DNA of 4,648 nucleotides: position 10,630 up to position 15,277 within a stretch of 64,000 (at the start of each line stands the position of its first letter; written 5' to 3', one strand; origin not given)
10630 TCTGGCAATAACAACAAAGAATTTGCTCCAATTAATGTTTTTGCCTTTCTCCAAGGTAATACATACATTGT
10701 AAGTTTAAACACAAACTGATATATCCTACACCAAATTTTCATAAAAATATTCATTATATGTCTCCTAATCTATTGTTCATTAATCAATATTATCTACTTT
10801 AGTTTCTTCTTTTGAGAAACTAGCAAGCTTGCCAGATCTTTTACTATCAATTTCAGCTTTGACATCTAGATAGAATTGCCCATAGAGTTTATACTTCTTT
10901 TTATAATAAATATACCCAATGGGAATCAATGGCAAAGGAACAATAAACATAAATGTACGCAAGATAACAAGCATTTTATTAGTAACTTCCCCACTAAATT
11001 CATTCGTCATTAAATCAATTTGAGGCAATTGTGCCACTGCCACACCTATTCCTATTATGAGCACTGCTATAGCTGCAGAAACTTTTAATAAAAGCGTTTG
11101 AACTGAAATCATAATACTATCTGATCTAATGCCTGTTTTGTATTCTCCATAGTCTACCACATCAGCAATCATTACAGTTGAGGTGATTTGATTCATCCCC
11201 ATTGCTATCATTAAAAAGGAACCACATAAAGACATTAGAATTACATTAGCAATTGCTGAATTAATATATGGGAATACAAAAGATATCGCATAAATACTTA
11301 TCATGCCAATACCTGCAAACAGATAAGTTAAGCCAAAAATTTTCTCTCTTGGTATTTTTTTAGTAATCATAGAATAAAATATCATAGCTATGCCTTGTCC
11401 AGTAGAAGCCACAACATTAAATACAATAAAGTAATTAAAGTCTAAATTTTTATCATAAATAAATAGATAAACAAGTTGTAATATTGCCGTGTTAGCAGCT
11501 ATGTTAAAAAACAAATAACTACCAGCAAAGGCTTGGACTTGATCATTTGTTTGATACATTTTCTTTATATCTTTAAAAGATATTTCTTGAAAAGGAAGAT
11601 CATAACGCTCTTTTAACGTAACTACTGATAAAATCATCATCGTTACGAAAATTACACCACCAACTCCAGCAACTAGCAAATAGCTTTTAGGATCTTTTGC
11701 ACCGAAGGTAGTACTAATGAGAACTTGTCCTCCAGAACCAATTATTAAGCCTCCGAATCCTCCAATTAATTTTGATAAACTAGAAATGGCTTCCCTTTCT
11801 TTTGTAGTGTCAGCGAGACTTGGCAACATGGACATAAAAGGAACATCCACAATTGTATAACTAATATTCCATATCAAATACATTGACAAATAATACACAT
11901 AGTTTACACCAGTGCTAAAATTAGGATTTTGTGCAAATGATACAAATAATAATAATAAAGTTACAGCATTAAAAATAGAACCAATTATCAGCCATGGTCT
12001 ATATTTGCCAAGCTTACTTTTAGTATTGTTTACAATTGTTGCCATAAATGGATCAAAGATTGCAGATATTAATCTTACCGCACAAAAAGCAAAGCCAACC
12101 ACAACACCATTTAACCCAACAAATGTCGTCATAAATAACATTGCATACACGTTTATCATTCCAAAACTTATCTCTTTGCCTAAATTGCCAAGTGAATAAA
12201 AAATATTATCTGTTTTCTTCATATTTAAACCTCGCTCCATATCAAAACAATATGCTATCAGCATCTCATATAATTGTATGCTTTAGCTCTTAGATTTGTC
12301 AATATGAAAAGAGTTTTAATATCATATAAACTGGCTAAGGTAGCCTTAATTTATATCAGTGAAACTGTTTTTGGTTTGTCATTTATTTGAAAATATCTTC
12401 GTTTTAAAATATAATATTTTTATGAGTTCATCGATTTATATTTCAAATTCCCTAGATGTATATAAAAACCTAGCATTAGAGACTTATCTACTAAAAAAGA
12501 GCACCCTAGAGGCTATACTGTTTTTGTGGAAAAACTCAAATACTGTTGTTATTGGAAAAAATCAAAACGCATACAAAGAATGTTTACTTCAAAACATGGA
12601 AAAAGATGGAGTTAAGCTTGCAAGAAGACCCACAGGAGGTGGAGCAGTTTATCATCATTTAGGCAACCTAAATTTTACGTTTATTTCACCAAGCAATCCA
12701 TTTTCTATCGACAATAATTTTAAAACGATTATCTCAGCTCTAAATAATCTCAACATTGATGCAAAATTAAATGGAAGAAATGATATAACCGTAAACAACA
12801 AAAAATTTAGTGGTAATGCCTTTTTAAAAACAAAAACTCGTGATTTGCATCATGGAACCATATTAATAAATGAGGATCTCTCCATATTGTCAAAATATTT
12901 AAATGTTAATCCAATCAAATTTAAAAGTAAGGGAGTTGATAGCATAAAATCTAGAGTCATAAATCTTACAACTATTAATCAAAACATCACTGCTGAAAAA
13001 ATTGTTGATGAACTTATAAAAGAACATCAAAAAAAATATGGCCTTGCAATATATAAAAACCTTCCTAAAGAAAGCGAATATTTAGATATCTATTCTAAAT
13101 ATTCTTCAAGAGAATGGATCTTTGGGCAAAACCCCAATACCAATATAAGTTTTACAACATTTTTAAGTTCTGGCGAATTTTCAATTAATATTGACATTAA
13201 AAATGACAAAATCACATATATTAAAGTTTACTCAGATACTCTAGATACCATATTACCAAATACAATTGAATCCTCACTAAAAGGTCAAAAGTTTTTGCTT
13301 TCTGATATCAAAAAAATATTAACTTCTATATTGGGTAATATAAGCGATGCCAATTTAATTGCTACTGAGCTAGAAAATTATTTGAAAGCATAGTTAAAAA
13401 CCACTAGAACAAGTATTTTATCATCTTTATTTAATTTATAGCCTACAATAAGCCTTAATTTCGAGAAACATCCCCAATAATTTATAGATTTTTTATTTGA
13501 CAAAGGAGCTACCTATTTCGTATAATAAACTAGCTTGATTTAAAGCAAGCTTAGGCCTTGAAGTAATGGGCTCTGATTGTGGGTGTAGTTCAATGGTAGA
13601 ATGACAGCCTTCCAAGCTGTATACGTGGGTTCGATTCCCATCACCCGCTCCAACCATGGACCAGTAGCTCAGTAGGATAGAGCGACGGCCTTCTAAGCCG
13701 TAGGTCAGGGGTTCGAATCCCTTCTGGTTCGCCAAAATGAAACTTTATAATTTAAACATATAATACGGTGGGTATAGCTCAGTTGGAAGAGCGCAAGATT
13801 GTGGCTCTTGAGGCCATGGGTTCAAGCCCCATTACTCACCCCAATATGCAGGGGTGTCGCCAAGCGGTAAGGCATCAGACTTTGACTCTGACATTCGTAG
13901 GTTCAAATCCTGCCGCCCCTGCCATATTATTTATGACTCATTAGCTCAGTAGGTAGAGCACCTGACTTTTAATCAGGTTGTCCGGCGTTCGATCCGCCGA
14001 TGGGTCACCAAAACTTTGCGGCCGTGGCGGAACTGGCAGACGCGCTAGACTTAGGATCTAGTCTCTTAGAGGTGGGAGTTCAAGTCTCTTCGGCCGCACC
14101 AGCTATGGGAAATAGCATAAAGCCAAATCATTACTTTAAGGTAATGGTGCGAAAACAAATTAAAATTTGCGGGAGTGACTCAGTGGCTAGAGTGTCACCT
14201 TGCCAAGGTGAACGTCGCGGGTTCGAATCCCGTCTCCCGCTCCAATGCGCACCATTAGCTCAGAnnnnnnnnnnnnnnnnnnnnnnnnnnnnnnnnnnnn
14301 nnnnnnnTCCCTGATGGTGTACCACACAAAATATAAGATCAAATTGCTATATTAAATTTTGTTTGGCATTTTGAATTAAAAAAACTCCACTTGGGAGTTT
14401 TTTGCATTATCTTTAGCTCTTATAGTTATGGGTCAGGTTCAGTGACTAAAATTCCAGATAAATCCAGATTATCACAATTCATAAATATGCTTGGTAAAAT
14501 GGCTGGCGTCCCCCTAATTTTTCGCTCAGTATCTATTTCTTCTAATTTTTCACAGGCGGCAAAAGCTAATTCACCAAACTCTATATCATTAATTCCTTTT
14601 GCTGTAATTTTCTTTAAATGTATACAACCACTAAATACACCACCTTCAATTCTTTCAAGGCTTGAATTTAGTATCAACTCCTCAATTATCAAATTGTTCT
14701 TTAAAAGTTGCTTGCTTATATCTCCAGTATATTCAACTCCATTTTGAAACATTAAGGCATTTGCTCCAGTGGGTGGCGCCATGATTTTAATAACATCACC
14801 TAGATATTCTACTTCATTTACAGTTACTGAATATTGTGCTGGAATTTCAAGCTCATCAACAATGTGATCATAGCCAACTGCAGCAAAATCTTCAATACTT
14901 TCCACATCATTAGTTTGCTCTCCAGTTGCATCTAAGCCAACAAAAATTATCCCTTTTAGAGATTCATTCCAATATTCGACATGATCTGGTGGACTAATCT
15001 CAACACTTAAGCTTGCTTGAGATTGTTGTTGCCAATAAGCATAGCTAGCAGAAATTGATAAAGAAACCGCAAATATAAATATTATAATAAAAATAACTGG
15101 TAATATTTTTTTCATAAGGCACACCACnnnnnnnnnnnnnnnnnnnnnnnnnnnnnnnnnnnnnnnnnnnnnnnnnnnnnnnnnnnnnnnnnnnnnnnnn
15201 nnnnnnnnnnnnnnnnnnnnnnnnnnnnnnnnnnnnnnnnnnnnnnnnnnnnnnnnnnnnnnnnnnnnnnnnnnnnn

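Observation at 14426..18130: Three co-transcribed accessory proteins share a TasA/camelysin-like (SipW-type) N-terminus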

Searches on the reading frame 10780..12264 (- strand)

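Call 12: search_protein_families(library=pfam, proteins=[window:10780-12264:-], max_evalue=0.001)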
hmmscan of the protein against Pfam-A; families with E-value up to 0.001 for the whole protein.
window:10780-12264:- (494 aa): 2 families
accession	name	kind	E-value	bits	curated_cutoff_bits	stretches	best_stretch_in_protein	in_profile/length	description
PF13347.12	MFS_2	-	1.5e-45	156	27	1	23-444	2-410/427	MFS/sugar transport protein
PF07690.21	MFS_1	-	2.6e-09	36.9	33.4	2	155-370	117-323/347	Major Facilitator Superfamily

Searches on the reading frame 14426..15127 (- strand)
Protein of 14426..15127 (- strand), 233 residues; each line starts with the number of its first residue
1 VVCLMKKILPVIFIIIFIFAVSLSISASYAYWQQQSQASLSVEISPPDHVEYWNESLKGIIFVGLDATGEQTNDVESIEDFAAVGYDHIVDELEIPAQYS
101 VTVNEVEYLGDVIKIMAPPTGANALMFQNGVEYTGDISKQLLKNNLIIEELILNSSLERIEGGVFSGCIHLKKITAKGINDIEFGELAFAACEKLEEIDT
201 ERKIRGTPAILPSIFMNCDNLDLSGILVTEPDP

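Call 7: search_protein_families(library=ncbifam, proteins=[window:14426-15127:-], max_evalue=10)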
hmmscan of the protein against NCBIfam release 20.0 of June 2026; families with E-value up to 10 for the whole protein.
window:14426-15127:- (233 aa): 4 families
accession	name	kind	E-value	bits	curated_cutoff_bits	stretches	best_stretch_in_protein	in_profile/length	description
TIGR01906.1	integ_TIGR01906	hypoth_equivalog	0.0031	17.4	74.8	1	5-66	1-60/207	TIGR01906 family membrane protein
TIGR04088.1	cognate_SipW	domain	0.0044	17.2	19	1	14-42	1-29/34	SipW-dependent-type signal peptide-containing protein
TIGR03094.1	sulfo_cyanin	equivalog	0.097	12.1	168.4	1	7-108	4-102/195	sulfocyanin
TIGR02167.2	Liste_lipo_26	repeat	0.26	11.1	30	0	164-174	1-11/26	PARCEL repeat-containing surface protein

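Call 8: search_protein_families(library=pfam, proteins=[window:14426-15127:-], max_evalue=10)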
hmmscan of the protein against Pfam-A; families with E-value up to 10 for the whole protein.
window:14426-15127:- (233 aa): 2 families
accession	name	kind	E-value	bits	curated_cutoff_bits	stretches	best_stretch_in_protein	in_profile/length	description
PF13306.12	LRR_5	-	7.6e-09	36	27.7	1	137-221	3-81/127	BspA type Leucine rich repeat region (6 copies)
PF23906.1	DUF7248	-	0.016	15.6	27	1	4-32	8-36/58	Family of unknown function (DUF7248)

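Call 107: search_protein_families(library=ncbifam, alignment_id=A9, max_evalue=1)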
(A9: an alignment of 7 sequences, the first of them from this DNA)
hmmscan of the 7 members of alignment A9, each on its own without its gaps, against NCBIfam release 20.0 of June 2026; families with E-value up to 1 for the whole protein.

A. member 1, seq(229 aa): 4 families
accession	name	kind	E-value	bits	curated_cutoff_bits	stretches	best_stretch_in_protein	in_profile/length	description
TIGR01906.1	integ_TIGR01906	hypoth_equivalog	0.003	17.4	74.8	1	1-62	1-60/207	TIGR01906 family membrane protein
TIGR04088.1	cognate_SipW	domain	0.0042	17.2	19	1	10-38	1-29/34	SipW-dependent-type signal peptide-containing protein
TIGR03094.1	sulfo_cyanin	equivalog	0.12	11.8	168.4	1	4-104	5-102/195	sulfocyanin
TIGR02167.2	Liste_lipo_26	repeat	0.24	11.2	30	0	160-170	1-11/26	PARCEL repeat-containing surface protein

B. families by the number of members that match (of 7 scanned): 15 families
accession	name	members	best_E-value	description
NF047961.1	adhesin_HupY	3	0.042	leucine-rich repeat adhesin HupY/LrrG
TIGR02167.2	Liste_lipo_26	2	0.16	PARCEL repeat-containing surface protein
TIGR01906.1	integ_TIGR01906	1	0.003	TIGR01906 family membrane protein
TIGR04088.1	cognate_SipW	1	0.0042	SipW-dependent-type signal peptide-containing protein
NF045861.1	glide_Gli349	1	0.039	gliding machinery surface structure protein Gli349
TIGR00849.1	gutA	1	0.057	glucitol/sorbitol-specific PTS transporter subunit IIA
NF053559.1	LolB1_Flavo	1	0.066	lipoprotein insertase outer membrane protein LolB1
TIGR03810.1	arg_ornith_anti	1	0.074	arginine-ornithine antiporter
TIGR03094.1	sulfo_cyanin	1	0.12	sulfocyanin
NF040685.1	conju_mem_TcpD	1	0.12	conjugal transfer membrane protein TcpD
NF047648.1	MIGRI_fam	1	0.13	protein MIGRI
NF045850.1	ABC_Mplas_LP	1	0.28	OppA family ABC transporter substrate-binding lipoprotein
TIGR04313.1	aro_clust_Mycop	1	0.28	aromatic motif membrane protein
NF008082.0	PRK10819.1-3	1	0.32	TonB system transport protein TonB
NF033845.1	MSCRAMM_ClfB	1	0.92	MSCRAMM family adhesin clumping factor ClfB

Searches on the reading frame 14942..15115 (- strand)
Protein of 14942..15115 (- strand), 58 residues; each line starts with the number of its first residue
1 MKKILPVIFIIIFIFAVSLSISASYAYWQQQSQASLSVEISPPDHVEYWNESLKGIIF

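Call 26: search_protein_families(library=ncbifam, proteins=[window:14942-15115:-], max_evalue=10)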
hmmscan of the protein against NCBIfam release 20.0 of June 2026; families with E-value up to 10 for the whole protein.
seq(58 aa): 3 families
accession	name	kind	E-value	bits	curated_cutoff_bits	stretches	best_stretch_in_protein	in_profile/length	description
TIGR01906.1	integ_TIGR01906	hypoth_equivalog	0.00042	20.2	74.8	1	1-50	1-48/207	TIGR01906 family membrane protein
TIGR04088.1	cognate_SipW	domain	0.00073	19.6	19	1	10-38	1-29/34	SipW-dependent-type signal peptide-containing protein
TIGR03064.1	sortase_srtB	equivalog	0.07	12.4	153.75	1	1-36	4-39/235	class B sortase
